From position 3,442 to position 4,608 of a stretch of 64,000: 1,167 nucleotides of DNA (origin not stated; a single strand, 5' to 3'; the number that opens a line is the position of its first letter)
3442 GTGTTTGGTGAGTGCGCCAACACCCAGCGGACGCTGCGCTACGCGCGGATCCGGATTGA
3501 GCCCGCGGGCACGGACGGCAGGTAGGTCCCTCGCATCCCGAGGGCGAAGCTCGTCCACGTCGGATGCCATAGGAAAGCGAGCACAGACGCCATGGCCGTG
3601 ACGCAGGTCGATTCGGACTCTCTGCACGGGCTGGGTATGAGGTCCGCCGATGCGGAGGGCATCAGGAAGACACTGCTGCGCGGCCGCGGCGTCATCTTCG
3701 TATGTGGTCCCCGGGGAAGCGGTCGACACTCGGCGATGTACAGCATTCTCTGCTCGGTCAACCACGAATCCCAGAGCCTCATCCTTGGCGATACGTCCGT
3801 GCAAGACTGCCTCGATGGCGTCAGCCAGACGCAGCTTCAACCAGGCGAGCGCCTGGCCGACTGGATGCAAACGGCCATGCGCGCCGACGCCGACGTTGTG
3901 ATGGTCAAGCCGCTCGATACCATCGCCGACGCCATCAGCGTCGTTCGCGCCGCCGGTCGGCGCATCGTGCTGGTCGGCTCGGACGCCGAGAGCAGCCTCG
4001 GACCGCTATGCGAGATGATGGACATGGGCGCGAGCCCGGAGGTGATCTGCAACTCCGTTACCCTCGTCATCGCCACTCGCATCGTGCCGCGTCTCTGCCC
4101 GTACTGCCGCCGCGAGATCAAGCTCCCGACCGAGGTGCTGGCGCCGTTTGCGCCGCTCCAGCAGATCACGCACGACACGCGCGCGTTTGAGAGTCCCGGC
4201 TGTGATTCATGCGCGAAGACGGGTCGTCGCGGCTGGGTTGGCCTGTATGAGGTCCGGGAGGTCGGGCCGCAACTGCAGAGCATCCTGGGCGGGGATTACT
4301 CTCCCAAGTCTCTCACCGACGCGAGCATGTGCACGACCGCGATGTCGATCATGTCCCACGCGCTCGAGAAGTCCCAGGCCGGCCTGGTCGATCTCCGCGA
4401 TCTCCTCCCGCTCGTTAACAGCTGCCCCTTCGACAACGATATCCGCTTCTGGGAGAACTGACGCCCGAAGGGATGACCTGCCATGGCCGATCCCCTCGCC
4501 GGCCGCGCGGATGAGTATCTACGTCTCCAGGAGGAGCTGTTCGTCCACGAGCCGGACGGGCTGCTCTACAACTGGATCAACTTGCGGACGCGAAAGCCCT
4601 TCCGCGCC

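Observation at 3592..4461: Stand-alone degenerate GspE ATPase domain (pseudo-ATPase) that keeps the zinc tetracysteine motif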

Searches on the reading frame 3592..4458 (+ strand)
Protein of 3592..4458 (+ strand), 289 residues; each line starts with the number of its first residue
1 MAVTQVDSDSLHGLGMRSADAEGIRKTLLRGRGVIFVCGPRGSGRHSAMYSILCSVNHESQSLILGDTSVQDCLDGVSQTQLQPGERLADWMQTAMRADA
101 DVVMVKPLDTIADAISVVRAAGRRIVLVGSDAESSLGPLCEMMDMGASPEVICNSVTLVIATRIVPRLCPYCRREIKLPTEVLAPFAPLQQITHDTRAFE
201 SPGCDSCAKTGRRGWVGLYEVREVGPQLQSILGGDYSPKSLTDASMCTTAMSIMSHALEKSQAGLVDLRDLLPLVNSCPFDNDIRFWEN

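Call 3: search_protein_families(library=pfam, proteins=[window:3592-4458:+], max_evalue=1)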
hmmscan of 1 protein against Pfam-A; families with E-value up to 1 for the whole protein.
window:3592-4458:+ (289 aa): 2 families
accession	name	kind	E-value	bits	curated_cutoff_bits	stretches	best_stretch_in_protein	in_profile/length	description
PF00437.27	T2SSE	-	7.5e-30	104.2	24.9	1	10-271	120-368/370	Type II/IV secretion system protein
PF22795.1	DUF4796_N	-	0.11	12.7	27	1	159-175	12-28/29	DUF4796 N-terminal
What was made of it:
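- On PilT/VirB11-like secretion ATPases, GspE/PilB clade (Pfam T2SSE PF00437): Pfam E=7.5e-30 (call 3).
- Checked: Pfam T2SSE E=7.5e-30, matching only profile positions 120-368 of 370 (call 3).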

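Call 4: search_protein_families(library=ncbifam, proteins=[window:3592-4458:+], max_evalue=1)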
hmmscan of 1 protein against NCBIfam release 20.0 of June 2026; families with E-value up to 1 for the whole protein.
window:3592-4458:+ (289 aa): 6 families
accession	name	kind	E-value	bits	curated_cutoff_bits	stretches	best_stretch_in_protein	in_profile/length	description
TIGR02538.1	type_IV_pilB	equivalog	3.2e-36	125.1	675.65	1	11-271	295-558/564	type IV-A pilus assembly ATPase PilB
NF007755.0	PRK10436.1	equivalog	8.8e-35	120.2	617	1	10-272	197-456/465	type II secretion system protein GspE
TIGR02533.1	type_II_gspE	equivalog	1.4e-33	116.4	630.25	1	10-271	221-482/486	type II secretion system ATPase GspE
NF053534.1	T4PilAsmATPsTfpB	equivalog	2e-26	92.6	850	1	10-272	314-579/584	type IV pilus assembly ATPase TfpB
NF041000.1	ATPase_ComGA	equivalog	1.1e-10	41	300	1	18-166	114-266/267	competence type IV pilus ATPase ComGA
TIGR01420.1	pilT_fam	subfamily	0.00025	20.4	319.1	1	24-115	114-214/343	PilT/PilU family type 4a pilus ATPase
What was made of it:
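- On PilT/VirB11-like secretion ATPases, GspE/PilB clade: 125, 120 and 116 bits against cut-offs of 676, 617 and 630 (call 4).
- Closest known: GspE/EpsE type II secretion ATPase, C-terminal domain. Different: Scores about 116-120 bits against NCBIfam GspE cut-offs of 617-630 (call 4).
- Checked: NCBIfam PilB and GspE equivalogs match only their C-terminal ~260 positions, at 116-125 bits against cut-offs of 617-676 (call 4).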

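Call 5: search_solved_structures(query=window:3592-4458:+, max_evalue=0.01, show_alignments=3)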
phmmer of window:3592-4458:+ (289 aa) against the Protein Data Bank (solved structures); distinct sequences matched with E-value up to 0.01: 16.
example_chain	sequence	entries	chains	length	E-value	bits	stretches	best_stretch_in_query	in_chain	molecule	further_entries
1p9r_A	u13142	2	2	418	2.2e-29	105.9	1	10-272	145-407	General secretion pathway protein E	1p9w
4ksr_A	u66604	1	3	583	2.9e-29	105.5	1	10-274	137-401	Type II secretion system protein E, Hemolysin-coregulated protein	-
4kss_A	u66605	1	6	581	3.2e-29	105.4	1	10-274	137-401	Type II secretion system protein E, hemolysin-coregulated protein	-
4pht_A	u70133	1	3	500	4.7e-28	101.5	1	10-273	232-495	General secretory pathway protein E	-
3jc8_Ba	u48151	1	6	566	7.5e-22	81.2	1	21-271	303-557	Type IV-A pilus assembly ATPase PilB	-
5zfr_A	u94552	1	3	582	1e-21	80.8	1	24-272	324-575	Type IV pilus biogenesis ATPase PilB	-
6olj_C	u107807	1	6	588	5.8e-21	78.3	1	25-272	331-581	Type IV pilus biogenesis ATPase PilB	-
5tsg_B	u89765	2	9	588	9.9e-21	77.5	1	25-272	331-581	Type IV pilus biogenesis ATPase PilB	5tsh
6ejf_A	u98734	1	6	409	2e-19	73.3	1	10-272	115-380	Type IV pilus assembly protein PilF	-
5it5_F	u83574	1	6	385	2e-19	73.2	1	10-272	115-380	ATP binding motif-containing protein PilF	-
5oiu_A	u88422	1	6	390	2.1e-19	73.2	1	10-272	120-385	Type IV pilus assembly protein PilF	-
6f8l_G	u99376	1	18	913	1.1e-18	70.8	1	10-272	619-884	Type IV pilus assembly protein PilF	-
8dze_A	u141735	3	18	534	0.0002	24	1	16-232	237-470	BfpD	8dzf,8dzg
2gsz_A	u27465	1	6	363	0.0019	20.8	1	29-187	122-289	twitching motility protein PilT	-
2ewv_A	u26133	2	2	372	0.002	20.7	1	29-187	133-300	twitching motility protein PilT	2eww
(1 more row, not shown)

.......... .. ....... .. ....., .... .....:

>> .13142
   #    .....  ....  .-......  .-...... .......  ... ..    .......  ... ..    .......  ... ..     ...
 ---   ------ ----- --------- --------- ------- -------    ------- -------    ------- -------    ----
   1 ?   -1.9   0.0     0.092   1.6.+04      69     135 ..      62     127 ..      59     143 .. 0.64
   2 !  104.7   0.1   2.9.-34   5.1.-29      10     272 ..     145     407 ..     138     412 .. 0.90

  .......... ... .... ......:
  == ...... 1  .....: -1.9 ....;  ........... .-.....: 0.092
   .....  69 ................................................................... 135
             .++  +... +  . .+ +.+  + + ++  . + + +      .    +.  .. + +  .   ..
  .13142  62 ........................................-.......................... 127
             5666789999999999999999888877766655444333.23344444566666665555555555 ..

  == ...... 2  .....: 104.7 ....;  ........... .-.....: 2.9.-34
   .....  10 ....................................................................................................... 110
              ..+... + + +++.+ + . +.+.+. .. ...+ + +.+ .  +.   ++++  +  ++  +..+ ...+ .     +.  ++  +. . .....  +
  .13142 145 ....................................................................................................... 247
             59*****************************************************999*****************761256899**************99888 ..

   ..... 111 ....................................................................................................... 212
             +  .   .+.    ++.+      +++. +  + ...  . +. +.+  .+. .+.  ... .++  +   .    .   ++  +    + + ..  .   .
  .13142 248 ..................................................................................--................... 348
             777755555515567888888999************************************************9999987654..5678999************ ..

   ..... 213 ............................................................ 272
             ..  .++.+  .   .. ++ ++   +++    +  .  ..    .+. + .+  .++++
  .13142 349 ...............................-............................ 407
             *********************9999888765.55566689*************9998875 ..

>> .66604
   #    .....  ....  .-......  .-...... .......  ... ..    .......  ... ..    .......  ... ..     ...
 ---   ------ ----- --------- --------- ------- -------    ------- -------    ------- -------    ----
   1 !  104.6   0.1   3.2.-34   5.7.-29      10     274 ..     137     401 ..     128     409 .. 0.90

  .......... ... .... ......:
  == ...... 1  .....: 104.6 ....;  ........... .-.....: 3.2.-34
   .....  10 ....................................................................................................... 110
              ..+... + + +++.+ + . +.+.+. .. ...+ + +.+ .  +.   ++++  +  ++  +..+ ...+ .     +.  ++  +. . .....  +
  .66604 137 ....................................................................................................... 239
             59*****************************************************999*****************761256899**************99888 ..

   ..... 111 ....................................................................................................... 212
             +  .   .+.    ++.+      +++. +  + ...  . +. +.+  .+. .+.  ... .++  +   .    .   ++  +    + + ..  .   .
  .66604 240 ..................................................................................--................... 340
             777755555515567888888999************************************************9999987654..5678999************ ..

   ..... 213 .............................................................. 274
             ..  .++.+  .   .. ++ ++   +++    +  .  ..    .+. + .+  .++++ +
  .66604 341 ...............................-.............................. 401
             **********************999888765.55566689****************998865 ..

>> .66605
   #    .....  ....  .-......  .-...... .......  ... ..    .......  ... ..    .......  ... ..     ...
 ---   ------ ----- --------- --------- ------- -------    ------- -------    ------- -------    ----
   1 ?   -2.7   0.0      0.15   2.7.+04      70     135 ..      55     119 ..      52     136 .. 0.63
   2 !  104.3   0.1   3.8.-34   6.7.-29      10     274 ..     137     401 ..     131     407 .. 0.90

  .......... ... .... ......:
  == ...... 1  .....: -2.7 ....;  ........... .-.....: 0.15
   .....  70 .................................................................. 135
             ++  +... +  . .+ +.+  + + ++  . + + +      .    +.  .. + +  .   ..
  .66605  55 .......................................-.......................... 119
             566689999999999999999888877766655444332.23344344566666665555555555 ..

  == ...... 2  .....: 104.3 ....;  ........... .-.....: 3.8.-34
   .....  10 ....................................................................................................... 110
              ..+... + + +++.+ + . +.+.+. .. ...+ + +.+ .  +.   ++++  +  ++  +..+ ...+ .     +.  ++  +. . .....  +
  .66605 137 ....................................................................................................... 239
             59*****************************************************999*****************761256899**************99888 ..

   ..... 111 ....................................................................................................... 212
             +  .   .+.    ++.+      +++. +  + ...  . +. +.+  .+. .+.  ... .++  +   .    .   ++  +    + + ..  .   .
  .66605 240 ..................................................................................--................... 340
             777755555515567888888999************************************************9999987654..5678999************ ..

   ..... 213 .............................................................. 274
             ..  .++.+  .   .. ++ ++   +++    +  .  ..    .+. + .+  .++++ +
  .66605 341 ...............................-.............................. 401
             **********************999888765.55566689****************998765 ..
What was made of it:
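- On PilT/VirB11-like secretion ATPases, GspE/PilB clade (Pfam T2SSE PF00437): PDB EpsE E=2e-29 (call 5).
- Checked: Best solved relative is V. cholerae EpsE, with query 10-272 aligned to EpsE 145-407 (call 5). Per-motif comparison with EpsE (call 5)
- Sequence matches: calls 3, 4, 5.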

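Call 6: find_homologous_proteins(query=window:3592-4458:+, max_evalue=0.001)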
Query window:3592-4458:+ (289 aa): 20 proteins with E <= 0.001 among 2031 candidates.
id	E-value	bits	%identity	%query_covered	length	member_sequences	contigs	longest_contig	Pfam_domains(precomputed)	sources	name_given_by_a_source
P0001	3.2e-187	639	99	100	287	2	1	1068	PF00437.27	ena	-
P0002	6.4e-111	388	60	100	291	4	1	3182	PF00437.27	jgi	-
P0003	4.4e-90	320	51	100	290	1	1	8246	PF00437.27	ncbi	-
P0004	1.6e-89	318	52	100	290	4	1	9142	PF00437.27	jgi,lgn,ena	-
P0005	2.7e-89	317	50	100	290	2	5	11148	PF00437.27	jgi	jgi:type II secretory ATPase GspE/PulE/Tfp pilus assembly ATPase PilB-like protein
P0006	7.2e-89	316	54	100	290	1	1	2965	PF00437.27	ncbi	-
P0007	1.3e-88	315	53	100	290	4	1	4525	PF00437.27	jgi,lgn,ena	-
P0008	1.3e-88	315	51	100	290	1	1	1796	PF00437.27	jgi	jgi:type II secretory ATPase GspE/PulE/Tfp pilus assembly ATPase PilB-like protein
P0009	2.1e-85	305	50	100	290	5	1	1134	PF00437.27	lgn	-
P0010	3.5e-84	301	50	94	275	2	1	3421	PF00437.27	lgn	-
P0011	6.6e-83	296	50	100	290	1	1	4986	PF00437.27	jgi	jgi:type II secretory ATPase GspE/PulE/Tfp pilus assembly ATPase PilB-like protein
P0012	3.9e-82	294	49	100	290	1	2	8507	PF00437.27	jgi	jgi:type II secretory ATPase GspE/PulE/Tfp pilus assembly ATPase PilB-like protein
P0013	4.3e-26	110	32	74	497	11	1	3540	PF00437.27,PF22341.2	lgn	-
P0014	7.0e-25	106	32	74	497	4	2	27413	PF00437.27,PF22341.2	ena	-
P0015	7.0e-25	106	32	74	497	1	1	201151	PF00437.27,PF22341.2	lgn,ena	-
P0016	2.7e-24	104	31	74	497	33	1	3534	PF00437.27,PF22341.2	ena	-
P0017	2.1e-23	101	33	73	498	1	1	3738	PF00437.27,PF22341.2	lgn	-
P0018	1.0e-22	99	24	91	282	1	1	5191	PF00437.27,PF25199.2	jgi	jgi:type II secretory ATPase GspE/PulE/Tfp pilus assembly ATPase PilB-like protein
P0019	2.1e-21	95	29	74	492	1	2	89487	PF00437.27,PF22341.2,PF13604.13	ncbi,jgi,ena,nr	ncbi:MAG: type II secretion system ATPase GspE [Pseudomonadales bacterium]|nr:type II secretion syst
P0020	1.1e-20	92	26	91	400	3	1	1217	PF00437.27,PF13604.13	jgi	jgi:general secretion pathway protein E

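Call 10: find_encoding_contigs(protein=P0005, flank=6000, max_places=5)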
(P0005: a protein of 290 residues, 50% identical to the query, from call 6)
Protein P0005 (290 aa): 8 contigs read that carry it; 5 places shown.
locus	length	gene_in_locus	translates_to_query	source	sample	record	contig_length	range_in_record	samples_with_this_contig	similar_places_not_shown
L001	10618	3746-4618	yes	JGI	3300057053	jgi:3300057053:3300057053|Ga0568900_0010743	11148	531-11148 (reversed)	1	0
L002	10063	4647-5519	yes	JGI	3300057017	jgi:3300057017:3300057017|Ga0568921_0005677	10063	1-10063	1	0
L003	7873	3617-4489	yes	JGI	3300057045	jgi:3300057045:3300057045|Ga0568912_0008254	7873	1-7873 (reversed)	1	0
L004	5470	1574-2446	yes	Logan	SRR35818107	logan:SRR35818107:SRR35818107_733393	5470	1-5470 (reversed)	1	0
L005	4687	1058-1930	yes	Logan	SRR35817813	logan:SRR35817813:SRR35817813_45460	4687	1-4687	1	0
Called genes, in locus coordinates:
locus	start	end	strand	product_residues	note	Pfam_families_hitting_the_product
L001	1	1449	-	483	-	?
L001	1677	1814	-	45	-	-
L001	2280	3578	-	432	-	PF13477:Glyco_trans_4_2 (faint), PF20706:GT4-conflict, PF13439:Glyco_transf_4, PF13579:Glyco_trans_4_4, PF00534:Glycos_transf_1, PF13692:Glyco_trans_1_4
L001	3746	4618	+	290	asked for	PF00437:T2SSE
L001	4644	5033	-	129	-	PF18902:DUF5658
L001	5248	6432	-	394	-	-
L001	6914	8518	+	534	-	PF00682:HMGL-like, PF22617:HCS_D2, PF08502:LeuA_dimer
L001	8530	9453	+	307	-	PF01170:UPF0020 (weak), PF08241:Methyltransf_11 (weak)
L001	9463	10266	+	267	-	PF04445:SAM_MT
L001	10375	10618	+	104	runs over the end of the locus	PF08666:SAF (weak)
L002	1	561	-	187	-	?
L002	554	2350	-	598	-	-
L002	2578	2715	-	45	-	-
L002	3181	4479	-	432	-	PF13477:Glyco_trans_4_2 (faint), PF20706:GT4-conflict, PF13439:Glyco_transf_4, PF13579:Glyco_trans_4_4, PF00534:Glycos_transf_1, PF13692:Glyco_trans_1_4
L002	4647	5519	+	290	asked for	PF00437:T2SSE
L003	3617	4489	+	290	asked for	PF00437:T2SSE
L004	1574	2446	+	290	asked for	PF00437:T2SSE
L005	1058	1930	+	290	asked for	PF00437:T2SSE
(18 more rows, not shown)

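Call 11: find_encoding_contigs(protein=P0004, flank=8000, max_places=3)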
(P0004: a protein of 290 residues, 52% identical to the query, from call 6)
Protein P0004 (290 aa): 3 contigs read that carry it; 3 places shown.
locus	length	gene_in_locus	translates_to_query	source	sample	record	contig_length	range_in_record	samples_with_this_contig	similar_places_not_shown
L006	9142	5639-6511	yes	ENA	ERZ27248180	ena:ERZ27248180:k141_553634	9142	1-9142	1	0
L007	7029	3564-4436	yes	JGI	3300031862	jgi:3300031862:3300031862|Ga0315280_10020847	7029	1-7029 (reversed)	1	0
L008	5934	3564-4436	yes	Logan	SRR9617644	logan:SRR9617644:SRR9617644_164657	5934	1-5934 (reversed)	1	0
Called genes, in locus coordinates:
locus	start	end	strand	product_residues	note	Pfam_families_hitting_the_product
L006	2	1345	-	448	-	?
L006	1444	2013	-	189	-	-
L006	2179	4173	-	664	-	-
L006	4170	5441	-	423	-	PF13439:Glyco_transf_4, PF13579:Glyco_trans_4_4, PF20706:GT4-conflict, PF00534:Glycos_transf_1, PF13692:Glyco_trans_1_4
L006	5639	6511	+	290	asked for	PF00437:T2SSE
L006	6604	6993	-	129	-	PF18902:DUF5658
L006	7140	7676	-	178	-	-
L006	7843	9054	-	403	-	-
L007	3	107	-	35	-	?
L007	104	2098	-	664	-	-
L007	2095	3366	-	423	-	PF13439:Glyco_transf_4, PF13579:Glyco_trans_4_4, PF20706:GT4-conflict, PF00534:Glycos_transf_1, PF13692:Glyco_trans_1_4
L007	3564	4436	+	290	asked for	PF00437:T2SSE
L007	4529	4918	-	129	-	PF18902:DUF5658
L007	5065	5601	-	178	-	-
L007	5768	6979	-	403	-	-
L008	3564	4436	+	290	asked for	PF00437:T2SSE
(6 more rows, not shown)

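Call 12: find_encoding_contigs(protein=P0012, flank=8000, max_places=3)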
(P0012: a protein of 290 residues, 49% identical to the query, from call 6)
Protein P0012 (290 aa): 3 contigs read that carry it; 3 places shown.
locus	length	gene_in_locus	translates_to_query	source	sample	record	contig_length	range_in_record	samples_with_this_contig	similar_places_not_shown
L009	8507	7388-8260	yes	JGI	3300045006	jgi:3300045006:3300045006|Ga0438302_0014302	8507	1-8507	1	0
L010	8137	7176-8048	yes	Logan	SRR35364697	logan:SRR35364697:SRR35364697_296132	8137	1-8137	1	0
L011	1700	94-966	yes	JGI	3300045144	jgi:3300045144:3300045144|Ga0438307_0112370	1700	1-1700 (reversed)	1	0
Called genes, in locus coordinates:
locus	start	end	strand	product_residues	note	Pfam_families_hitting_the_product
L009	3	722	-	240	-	?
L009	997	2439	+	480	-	PF07691:PA14, PF06439:3keto-disac_hyd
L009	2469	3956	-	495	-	PF00370:FGGY_N, PF02782:FGGY_C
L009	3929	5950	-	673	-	-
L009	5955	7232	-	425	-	PF20706:GT4-conflict, PF13439:Glyco_transf_4, PF13477:Glyco_trans_4_2 (faint), PF13579:Glyco_trans_4_4, PF00534:Glycos_transf_1, PF13692:Glyco_trans_1_4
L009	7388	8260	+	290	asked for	PF00437:T2SSE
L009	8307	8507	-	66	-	?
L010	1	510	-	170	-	?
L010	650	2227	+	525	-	PF07691:PA14, PF06439:3keto-disac_hyd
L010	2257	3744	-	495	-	PF00370:FGGY_N, PF02782:FGGY_C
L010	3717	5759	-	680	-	-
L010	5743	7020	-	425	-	PF20706:GT4-conflict, PF13439:Glyco_transf_4, PF13477:Glyco_trans_4_2 (faint), PF13579:Glyco_trans_4_4, PF00534:Glycos_transf_1, PF13692:Glyco_trans_1_4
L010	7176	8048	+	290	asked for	PF00437:T2SSE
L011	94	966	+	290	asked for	PF00437:T2SSE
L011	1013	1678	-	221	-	-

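Call 13: find_encoding_contigs(protein=P0003, flank=8000, max_places=3)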
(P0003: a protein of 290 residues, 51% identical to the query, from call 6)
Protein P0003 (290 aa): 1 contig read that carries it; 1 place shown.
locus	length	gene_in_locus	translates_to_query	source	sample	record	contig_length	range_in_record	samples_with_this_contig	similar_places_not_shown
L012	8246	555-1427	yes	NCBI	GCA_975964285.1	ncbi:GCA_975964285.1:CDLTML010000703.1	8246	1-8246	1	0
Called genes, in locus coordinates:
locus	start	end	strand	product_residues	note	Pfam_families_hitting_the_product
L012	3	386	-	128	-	?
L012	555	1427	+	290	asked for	PF00437:T2SSE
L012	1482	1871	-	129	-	PF18902:DUF5658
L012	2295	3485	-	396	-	-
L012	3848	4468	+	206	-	PF07963:N_methyl, PF07596:SBP_bac_10 (faint)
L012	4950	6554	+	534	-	PF00682:HMGL-like, PF22617:HCS_D2, PF08502:LeuA_dimer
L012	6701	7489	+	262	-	PF01170:UPF0020 (faint)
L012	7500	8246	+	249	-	?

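Call 14: find_encoding_contigs(protein=P0002, flank=8000, max_places=3)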
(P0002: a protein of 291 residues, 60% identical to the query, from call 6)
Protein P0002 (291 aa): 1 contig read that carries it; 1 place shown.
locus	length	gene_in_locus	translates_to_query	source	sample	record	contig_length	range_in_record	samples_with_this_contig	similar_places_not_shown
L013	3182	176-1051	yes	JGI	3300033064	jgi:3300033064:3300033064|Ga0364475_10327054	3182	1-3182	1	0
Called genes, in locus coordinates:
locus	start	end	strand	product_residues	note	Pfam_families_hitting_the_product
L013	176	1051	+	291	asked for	PF00437:T2SSE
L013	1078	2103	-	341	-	PF00005:ABC_tran, PF13304:AAA_21 (faint)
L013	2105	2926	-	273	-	PF00528:BPD_transp_1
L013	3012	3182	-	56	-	?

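Call 16: find_related_loci(query=A1, collection=genome_contigs, flank=8000)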
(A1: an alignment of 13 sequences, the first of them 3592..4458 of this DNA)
Query A1 (289 aa) in genome_contigs; peptide patterns used: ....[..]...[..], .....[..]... (x = any residue, [..] = any of these).
34 stretches matched a pattern; 2 encode a relative of the query (tblastn E <= 1e-3); 2 distinct loci.
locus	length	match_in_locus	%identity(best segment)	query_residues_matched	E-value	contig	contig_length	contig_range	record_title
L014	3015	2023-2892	50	1-289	1e-91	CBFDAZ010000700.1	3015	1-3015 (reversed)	MAG TPA_asm: uncultured bacterium isolate SRR26215687_binner123_Refined_16 genome assembly, contig: ERZ25073490.41644, w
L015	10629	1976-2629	32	11-224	1e-22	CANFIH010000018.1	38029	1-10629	MAG: Burkholderiales bacterium isolate Jr-11may16-126 genome assembly, contig: Jr-11may16-C1454, whole genome shotgun se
